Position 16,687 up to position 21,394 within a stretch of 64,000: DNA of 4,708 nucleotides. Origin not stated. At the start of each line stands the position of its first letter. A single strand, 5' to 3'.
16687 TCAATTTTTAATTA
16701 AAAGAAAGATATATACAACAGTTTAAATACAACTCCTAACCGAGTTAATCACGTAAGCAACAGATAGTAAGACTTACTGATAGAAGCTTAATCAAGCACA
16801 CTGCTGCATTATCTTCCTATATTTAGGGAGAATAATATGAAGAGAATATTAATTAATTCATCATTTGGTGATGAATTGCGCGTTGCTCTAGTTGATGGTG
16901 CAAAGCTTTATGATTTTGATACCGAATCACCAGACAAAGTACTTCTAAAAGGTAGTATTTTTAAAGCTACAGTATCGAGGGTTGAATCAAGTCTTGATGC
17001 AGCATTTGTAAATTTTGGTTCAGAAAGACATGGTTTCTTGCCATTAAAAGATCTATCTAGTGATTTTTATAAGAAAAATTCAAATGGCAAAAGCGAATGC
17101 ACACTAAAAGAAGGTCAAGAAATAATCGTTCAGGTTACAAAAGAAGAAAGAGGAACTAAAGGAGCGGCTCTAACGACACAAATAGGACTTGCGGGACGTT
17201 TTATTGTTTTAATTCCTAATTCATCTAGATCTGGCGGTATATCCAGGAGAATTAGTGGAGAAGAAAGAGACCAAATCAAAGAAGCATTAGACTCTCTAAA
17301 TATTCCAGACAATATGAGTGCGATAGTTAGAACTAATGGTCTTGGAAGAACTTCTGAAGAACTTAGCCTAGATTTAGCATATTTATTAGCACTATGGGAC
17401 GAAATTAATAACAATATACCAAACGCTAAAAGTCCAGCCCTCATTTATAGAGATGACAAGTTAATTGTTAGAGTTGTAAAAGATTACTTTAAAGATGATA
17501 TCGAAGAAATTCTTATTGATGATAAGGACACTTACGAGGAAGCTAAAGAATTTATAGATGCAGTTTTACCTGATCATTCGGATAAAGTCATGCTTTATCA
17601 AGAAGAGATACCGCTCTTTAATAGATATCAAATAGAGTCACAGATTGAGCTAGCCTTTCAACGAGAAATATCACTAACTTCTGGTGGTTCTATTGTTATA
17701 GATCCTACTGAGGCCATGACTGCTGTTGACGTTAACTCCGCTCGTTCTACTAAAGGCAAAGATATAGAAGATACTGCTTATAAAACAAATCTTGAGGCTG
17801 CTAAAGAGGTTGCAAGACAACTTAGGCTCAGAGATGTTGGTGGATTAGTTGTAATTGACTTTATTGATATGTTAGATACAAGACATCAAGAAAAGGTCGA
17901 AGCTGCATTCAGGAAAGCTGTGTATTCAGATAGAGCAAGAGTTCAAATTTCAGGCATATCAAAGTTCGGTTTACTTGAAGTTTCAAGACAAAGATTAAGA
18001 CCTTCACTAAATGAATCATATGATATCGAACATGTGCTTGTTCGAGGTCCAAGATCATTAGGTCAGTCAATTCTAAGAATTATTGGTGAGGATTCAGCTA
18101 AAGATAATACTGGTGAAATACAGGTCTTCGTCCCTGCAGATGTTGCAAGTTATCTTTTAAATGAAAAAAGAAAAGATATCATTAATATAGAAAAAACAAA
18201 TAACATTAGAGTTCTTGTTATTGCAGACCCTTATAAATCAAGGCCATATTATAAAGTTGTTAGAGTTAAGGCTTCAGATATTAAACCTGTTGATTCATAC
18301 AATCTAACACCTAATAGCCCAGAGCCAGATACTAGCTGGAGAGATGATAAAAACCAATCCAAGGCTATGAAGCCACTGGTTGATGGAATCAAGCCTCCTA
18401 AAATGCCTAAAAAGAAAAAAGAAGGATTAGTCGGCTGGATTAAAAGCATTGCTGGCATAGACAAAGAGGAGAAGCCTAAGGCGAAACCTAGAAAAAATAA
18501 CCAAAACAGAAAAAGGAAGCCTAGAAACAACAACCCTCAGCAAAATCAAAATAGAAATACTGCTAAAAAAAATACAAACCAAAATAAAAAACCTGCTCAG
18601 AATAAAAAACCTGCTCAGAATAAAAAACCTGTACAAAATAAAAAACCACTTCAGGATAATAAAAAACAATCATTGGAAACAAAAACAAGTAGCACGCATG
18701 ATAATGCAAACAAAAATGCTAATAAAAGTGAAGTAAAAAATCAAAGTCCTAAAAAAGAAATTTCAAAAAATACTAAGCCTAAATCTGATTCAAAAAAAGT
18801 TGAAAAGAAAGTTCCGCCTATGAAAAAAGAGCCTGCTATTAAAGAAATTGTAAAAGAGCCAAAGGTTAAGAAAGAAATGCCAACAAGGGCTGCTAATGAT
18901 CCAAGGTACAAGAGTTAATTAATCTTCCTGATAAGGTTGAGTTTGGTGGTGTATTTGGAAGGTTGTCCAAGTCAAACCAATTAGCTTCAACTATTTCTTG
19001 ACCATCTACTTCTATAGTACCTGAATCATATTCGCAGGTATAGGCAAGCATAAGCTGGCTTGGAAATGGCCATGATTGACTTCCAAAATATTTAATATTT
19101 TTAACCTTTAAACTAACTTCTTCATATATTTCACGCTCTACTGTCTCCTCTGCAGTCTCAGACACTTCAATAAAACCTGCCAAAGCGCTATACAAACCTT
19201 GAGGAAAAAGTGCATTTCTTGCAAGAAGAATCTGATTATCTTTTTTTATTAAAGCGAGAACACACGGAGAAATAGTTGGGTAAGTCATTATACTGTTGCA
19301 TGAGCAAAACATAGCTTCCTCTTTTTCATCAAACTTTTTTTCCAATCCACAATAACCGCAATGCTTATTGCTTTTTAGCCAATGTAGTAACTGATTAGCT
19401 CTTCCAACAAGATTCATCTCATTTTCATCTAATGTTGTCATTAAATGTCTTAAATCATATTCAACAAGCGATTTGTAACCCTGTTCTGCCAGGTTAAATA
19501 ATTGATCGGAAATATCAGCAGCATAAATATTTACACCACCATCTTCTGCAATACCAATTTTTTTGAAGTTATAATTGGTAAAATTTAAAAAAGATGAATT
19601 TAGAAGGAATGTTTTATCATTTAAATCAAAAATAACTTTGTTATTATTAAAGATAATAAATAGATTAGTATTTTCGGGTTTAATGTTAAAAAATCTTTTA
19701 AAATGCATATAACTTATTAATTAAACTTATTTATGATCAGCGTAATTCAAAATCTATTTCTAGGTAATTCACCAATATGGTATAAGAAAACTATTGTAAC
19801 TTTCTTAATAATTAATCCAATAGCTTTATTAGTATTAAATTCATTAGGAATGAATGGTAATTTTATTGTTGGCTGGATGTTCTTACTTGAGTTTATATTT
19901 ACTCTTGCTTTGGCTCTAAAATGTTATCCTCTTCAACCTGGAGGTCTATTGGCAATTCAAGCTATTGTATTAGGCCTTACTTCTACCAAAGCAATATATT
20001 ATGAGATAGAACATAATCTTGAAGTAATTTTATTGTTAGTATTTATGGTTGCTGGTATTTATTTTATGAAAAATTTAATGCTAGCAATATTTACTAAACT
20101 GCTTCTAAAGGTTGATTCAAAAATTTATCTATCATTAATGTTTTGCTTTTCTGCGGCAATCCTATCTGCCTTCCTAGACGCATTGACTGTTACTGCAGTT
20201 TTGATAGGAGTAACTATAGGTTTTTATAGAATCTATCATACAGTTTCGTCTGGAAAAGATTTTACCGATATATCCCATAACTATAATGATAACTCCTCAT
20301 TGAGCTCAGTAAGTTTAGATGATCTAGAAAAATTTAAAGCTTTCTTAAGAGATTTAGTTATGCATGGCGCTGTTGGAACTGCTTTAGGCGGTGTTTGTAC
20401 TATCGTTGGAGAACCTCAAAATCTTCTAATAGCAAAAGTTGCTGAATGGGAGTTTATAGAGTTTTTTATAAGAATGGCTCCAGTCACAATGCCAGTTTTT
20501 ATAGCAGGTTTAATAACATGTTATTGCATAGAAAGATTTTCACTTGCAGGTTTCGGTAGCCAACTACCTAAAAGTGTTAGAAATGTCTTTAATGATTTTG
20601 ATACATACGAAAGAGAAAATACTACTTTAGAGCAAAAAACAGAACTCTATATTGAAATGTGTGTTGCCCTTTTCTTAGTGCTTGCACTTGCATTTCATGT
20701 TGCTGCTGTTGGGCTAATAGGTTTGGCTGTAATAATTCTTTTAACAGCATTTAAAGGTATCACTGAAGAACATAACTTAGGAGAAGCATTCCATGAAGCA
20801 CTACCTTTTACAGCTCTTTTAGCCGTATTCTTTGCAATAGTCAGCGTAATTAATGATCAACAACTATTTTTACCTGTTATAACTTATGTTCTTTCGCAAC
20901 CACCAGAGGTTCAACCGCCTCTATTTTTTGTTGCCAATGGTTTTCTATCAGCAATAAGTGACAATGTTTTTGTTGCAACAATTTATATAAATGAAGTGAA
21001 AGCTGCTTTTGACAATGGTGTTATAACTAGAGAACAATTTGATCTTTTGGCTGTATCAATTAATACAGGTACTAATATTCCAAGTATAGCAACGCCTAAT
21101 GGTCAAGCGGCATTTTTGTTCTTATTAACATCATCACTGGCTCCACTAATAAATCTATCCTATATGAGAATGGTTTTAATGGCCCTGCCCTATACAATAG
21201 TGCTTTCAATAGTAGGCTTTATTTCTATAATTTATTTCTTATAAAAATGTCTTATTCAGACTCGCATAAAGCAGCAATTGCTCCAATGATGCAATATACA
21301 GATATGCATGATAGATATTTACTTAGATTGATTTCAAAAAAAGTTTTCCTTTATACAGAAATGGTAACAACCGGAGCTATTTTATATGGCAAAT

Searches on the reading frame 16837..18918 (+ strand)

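Call 42: search_protein_families(library=pfam, proteins=[window:16837-18918:+], max_evalue=0.00001)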
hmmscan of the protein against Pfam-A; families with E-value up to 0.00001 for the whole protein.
window:16837-18918:+ (693 aa): 3 families
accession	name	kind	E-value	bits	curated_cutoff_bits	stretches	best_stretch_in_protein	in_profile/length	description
PF10150.14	RNase_E_G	-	2.2e-98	329.4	25.5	1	118-386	2-269/270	Ribonuclease E/G family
PF20833.2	RNase_E_G_Thio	-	4.8e-18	65.5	26.8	1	401-476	10-85/86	RNase E/G, Thioredoxin-like domain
PF00575.29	S1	-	8.9e-11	42.5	22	1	38-113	4-72/74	S1 RNA binding domain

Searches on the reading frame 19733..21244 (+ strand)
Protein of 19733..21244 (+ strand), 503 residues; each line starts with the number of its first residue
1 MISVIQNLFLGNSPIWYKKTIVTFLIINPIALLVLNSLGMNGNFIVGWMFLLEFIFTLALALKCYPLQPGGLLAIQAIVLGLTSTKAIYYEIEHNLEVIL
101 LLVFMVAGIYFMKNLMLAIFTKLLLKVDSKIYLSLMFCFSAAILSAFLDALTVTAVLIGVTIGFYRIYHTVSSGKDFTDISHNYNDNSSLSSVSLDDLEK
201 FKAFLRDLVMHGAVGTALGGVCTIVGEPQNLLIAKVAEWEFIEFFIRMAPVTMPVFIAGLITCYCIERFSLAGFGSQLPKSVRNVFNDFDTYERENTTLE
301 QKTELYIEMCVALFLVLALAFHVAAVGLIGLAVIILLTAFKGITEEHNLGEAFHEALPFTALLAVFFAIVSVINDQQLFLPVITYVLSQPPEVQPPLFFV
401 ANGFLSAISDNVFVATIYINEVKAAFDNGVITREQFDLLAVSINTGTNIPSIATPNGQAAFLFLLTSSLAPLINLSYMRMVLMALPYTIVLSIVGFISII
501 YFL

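Call 42: search_protein_families(library=pfam, proteins=[window:19733-21244:+], max_evalue=0.00001)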
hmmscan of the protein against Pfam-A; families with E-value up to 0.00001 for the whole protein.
window:19733-21244:+ (503 aa): 2 families
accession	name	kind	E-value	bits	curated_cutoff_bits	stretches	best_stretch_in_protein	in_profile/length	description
PF06450.18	NhaB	-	7.3e-222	738.2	27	1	6-503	10-500/515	Bacterial Na+/H+ antiporter B (NhaB)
PF03600.22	CitMHS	-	6e-15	55.6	31.9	1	73-340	18-236/336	Citrate transporter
